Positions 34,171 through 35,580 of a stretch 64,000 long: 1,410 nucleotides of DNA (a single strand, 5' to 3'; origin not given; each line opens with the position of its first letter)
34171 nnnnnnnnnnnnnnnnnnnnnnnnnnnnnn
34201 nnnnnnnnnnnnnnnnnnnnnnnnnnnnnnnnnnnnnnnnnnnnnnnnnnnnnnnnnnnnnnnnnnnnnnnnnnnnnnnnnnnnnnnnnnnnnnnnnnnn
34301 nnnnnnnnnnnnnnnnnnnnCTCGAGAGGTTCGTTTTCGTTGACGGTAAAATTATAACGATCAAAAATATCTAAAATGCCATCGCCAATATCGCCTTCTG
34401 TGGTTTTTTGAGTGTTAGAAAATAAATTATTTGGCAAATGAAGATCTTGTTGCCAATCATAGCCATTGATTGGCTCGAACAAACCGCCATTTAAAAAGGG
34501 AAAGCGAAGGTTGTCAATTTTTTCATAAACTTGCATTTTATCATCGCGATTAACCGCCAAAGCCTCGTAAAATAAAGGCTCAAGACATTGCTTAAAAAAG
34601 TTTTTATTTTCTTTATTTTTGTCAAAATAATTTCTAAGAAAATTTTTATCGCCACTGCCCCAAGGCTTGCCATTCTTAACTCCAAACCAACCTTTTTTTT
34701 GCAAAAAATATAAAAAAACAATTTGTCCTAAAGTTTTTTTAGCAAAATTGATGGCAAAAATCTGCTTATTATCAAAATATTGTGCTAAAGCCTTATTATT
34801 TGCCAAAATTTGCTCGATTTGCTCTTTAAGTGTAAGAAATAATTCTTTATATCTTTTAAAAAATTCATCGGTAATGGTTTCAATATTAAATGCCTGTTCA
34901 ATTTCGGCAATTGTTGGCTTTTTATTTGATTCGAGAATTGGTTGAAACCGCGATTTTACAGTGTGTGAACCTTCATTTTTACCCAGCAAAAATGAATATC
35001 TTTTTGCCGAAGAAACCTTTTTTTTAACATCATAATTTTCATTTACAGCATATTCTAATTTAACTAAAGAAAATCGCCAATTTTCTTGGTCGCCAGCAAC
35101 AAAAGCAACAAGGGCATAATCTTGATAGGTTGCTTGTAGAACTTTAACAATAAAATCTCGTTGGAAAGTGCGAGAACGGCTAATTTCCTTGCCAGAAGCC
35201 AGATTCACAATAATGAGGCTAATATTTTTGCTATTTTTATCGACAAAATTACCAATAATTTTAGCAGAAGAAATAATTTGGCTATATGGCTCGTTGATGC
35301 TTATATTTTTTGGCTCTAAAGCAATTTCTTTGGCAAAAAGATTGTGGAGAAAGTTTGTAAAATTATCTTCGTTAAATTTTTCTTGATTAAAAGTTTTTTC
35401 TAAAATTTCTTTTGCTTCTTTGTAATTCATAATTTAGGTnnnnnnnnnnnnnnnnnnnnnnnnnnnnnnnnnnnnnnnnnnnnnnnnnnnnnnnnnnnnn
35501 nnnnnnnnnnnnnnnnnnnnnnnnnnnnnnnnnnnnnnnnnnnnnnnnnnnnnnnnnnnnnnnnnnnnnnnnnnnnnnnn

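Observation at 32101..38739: PLD-nuclease/SNF2-ATPase fusion coupled to a methyltransferase+TRD gene: a split, Type ISP/Type III-like restriction module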

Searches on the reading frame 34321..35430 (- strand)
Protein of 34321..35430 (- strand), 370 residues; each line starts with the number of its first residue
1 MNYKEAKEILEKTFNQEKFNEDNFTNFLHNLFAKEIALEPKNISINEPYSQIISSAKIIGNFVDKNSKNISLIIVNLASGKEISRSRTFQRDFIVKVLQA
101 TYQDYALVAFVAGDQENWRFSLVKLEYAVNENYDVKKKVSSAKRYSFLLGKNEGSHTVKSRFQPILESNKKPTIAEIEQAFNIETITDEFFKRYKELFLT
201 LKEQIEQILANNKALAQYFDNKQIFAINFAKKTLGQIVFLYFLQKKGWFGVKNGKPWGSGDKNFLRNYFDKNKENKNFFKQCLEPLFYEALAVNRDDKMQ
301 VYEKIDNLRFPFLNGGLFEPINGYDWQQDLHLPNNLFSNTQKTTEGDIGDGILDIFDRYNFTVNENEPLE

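Call 47: predict_structure(alignment_id=A2)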
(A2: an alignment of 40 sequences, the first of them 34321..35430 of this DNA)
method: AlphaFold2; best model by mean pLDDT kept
length: 370 residues; sequences in the alignment: 40
mean_pLDDT: 89.1   pTM: 0.83
mean pLDDT of the five models: 89.1, 88.1, 88.0, 87.5, 87.4
residues with pLDDT >= 90: 223; 70-90: 129; 50-70: 13; < 50: 5
segments of 3 or more residues with pLDDT < 50: 366-370
pLDDT, mean of each block of 10 residues (from residue 1): 93 93 96 89 92 95 93 93 82 94 95 90 90 85 83 88 92 93 84 94 97 96 96 93 88 88 93 94 92 71 88 82 89 96 84 89 47
secondary structure, 60 per line:
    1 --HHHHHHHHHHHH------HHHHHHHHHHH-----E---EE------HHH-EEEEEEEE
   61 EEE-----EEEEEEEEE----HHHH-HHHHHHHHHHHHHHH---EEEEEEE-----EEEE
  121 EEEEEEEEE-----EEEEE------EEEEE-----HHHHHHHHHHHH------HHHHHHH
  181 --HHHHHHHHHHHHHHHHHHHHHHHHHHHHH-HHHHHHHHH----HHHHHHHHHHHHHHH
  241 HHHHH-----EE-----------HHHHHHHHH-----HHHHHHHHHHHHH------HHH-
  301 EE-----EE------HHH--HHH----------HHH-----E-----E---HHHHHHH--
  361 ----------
elements in order: H3-14 H21-31 E53-63 E69-77 H82-85 H87-101 E105-111 E117-129 E135-139 E146-150 H156-167 H174-180 H183-211 H213-221 H226-245 H264-272 H278-290 H352-358

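Call 52: fold_search(model_id=the predicted structure, library=pdb)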
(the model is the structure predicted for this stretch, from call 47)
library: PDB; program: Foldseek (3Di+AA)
matches with E <= 10: 1102; with E <= 0.001: 0
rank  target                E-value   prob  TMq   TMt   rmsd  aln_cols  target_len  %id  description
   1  2eb0_A                1.5e-03  1.00  0.17  0.20   7.1       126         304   15  Crystal structure of Methanococcus jannaschii putative family II inorganic pyrophosphatase (released 2007-08-07)
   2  1k23_C                1.5e-03  0.99  0.17  0.19  11.0       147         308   12  Inorganic Pyrophosphatase (Family II) from Bacillus subtilis (released 2001-10-31)
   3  4rpa_A                1.9e-03  1.00  0.17  0.20   8.0       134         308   10  Crystal structure of inorganic pyrophosphatase from Staphylococcus aureus in complex with Mn2+ (released 2015-01-21)
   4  2eb0_B                2.2e-03  1.00  0.17  0.20   8.5       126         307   17  Crystal structure of Methanococcus jannaschii putative family II inorganic pyrophosphatase (released 2007-08-07)
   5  1k23_A                2.6e-03  0.99  0.17  0.19  10.4       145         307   12  Inorganic Pyrophosphatase (Family II) from Bacillus subtilis (released 2001-10-31)
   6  4gsl_A                6.5e-03  0.35  0.13  0.09  18.3       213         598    9  Crystal structure of an Atg7-Atg3 crosslinked complex (released 2012-11-14)
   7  2iw4_B                7.7e-03  0.97  0.19  0.22  11.3       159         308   14  CRYSTAL STRUCTURE OF BASILLUS SUBTILIS FAMILY II INORGANIC PYROPHOSPHATASE MUTANT, H98Q, IN COMPLEX WITH PNP (released 2006-11-07)
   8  1wpm_A                9.1e-03  0.84  0.16  0.18  12.7       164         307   14  Structure of Bacillus subtilis inorganic pyrophosphatase (released 2004-11-23)
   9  9m0m                  1.1e-02  0.98  0.19  0.21   8.9       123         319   15  Crystal structure of a thermophilic family II inorganic pyrophosphatase in Thermodesulfobacterium commune (released 2026-03-04)
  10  5gz1_A                1.2e-02  0.44  0.14  0.15  16.6       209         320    8  Structure of substrate/cofactor-free D-amino acid dehydrogenase (released 2017-04-12)
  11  2iw4_A                1.7e-02  0.80  0.16  0.19  13.1       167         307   11  CRYSTAL STRUCTURE OF BASILLUS SUBTILIS FAMILY II INORGANIC PYROPHOSPHATASE MUTANT, H98Q, IN COMPLEX WITH PNP (released 2006-11-07)
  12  5trc_B                1.8e-02  0.57  0.15  0.14  12.4       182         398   10  Crystal structure of phosphorylated AC3-AC5 domains of yeast acetyl-CoA carboxylase (released 2016-12-07)
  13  3bio_A                2.1e-02  0.41  0.12  0.14  15.1       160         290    8  Crystal structure of oxidoreductase (Gfo/Idh/MocA family member) from Porphyromonas gingivalis W83 (released 2007-12-25)
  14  8pv1_Cf               2.4e-02  0.75  0.12  0.15  10.2       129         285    7  Chaetomium thermophilum pre-60S State 6 - pre-5S rotation - L1 intermediate - composite structure (released 2023-11-15)
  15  8i9r_Cy               2.5e-02  0.44  0.12  0.16  13.9       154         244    7  Cryo-EM structure of a Chaetomium thermophilum pre-60S ribosomal subunit - State 5S RNP (released 2023-05-17)
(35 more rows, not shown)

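Call 78: search_dna_similar(query=window:34321-35430:-, collection=plasmids, mode=protein, max_evalue=1e-10, max_rows=40)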
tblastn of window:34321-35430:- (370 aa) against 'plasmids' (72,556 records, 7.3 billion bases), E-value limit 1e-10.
Records with a match: 9; places in all: 9; records where one place covers at least 80% of the query: 3.
Best place of each record, by identity: <60% 9.
By first word of the organism name: Nostoc 3; Prevotella 2; Planktothrix 1; Deinococcus 1; Calothrix 1; Sulfitobacter 1.
By predicted mobility (MOB-suite, as given by PLSDB): non-mobilizable 6; conjugative 2; mobilizable 1.
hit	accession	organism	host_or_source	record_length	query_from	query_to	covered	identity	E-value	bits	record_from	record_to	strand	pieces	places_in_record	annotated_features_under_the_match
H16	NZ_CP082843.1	Prevotella nigrescens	-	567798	53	368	85%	31.1%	8e-31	131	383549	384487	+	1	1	N-6 DNA methylase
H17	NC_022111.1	Prevotella sp. oral taxon 299 str. F0039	Homo sapiens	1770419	16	368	95%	26.8%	8e-29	125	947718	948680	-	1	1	none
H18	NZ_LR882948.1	Planktothrix agardhii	-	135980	33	366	90%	24.5%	4e-11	72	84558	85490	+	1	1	DNA methyltransferase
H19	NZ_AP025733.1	Nostoc cf. commune SO-36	-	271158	132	366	64%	29.8%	3e-14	82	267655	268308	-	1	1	TaqI-like C-terminal specificity domain-containing protein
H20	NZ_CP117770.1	Nostoc sp. UHCC 0926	whole organism,lichen surface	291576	134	366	63%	30.1%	4e-14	81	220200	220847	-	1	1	TaqI-like C-terminal specificity domain-containing protein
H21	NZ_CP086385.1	Deinococcus radiophilus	Harpadon nehereus,cell culture,2 Mrad ...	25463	168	370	55%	31.9%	5e-14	81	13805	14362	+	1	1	N-6 DNA methylase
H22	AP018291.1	Calothrix sp. NIES-4105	-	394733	179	366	51%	34.2%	8e-16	87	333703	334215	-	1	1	hypothetical protein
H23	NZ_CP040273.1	Nostoc sp. C052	Blasia pusilla,pure culture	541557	134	337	55%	29.0%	1e-12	77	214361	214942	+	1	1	hypothetical protein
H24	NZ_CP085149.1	Sulfitobacter dubius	cell culture,Sediment from the Channel ...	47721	1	129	35%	30.3%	3e-12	76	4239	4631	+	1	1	hypothetical protein (x2)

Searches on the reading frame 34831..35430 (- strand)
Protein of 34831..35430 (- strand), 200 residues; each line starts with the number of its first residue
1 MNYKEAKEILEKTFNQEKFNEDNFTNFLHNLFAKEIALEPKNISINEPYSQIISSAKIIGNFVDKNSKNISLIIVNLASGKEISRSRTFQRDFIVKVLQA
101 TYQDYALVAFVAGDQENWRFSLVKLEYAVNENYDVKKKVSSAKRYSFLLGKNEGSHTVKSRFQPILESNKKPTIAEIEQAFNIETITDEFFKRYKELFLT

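Call 55: search_solved_structures(query=A3, max_evalue=10, show_alignments=2)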
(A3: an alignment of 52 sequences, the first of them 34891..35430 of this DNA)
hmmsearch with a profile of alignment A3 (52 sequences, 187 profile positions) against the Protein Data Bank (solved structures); distinct sequences matched with E-value up to 10: 0.

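Call 56: search_protein_families(library=pfam, alignment_id=A3, max_evalue=1)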
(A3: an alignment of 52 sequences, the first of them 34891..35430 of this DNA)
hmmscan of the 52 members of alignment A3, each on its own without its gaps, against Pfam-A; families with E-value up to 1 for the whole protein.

A. member 1, window:34891-35430:- (180 aa): 2 families
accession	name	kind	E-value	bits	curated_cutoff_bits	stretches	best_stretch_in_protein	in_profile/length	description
PF03978.18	Borrelia_REV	-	0.02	15.2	27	1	5-98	82-179/181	Borrelia burgdorferi REV protein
PF08306.17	Glyco_hydro_98M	-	0.06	13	23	1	41-121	71-152/326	Glycosyl hydrolase family 98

B. families by the number of members that match (of 52 scanned): 37 families (the first 25 are shown)
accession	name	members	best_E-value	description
PF23953.1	TPR_COPA_B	3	0.029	COPA/B TPR domain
PF08657.15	DASH_Spc34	2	0.0028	DASH complex subunit Spc34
PF05595.16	DUF771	2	0.012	Domain of unknown function (DUF771)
PF01930.23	Cas_Cas4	2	0.073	Domain of unknown function DUF83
PF03592.21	Terminase_2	1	0.0017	Terminase small subunit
PF21906.2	NrtR_WHD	1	0.0061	NrtR DNA-binding winged helix domain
PF14828.11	Amnionless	1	0.0082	Amnionless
PF03978.18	Borrelia_REV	1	0.02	Borrelia burgdorferi REV protein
PF16244.11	DUF4901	1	0.027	YcdB, YcdC repeated domain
PF08513.17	LisH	1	0.033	LisH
PF08385.17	DHC_N1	1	0.036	Dynein heavy chain, N-terminal region 1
PF17365.7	DUF5390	1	0.042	Family of unknown function (DUF5390)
PF21466.3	GH101_dom-5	1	0.048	Endo-alpha-N-acetylgalactosaminidase, domain 5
PF17013.11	Acetyltransf_15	1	0.052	Putative acetyl-transferase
PF09712.15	PHA_synth_III_E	1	0.055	Poly(R)-hydroxyalkanoic acid synthase subunit (PHA_synth_III_E)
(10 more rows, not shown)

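Call 64: search_protein_representatives(protein=window:34891-35430:-)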
Query: 180 residues. Proteins with E-value up to 0.001 (for the whole library): 768; up to 1e-10: 448; up to 1e-30: 6. The best 150 are listed.
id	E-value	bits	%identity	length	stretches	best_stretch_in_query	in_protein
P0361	1.1e-60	220.6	79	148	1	1-131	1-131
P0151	1.7e-52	194.0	58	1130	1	1-180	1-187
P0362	6.3e-42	159.7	50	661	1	1-180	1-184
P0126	2.6e-37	144.7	49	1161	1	1-180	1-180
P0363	2.8e-34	134.8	45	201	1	4-180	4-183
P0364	3.8e-31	124.6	39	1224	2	3-179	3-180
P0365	1.5e-30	122.7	39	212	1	1-179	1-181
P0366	2.2e-30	122.2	41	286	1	1-179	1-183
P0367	1.5e-29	119.5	41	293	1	1-180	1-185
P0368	4.3e-29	118.0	43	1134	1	6-180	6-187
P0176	6.8e-29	117.3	43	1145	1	1-180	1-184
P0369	8.0e-29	117.1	40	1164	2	2-180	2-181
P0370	8.2e-29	117.1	45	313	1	1-178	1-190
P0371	9.8e-29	116.8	42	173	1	1-167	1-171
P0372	1.6e-28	116.1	37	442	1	3-180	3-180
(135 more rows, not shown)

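Call 88: search_protein_families(library=padloc, proteins=[window:34831-35430:-], max_evalue=0.01)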
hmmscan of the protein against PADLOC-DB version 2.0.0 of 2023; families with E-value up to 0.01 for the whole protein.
window:34831-35430:- (200 aa): 1 family
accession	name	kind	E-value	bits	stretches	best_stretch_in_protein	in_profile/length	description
PDLC03596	REase_MTase_IIG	-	9.9e-36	121.1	1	1-199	1-209/1148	Type IIG restriction enzyme-methyltransferase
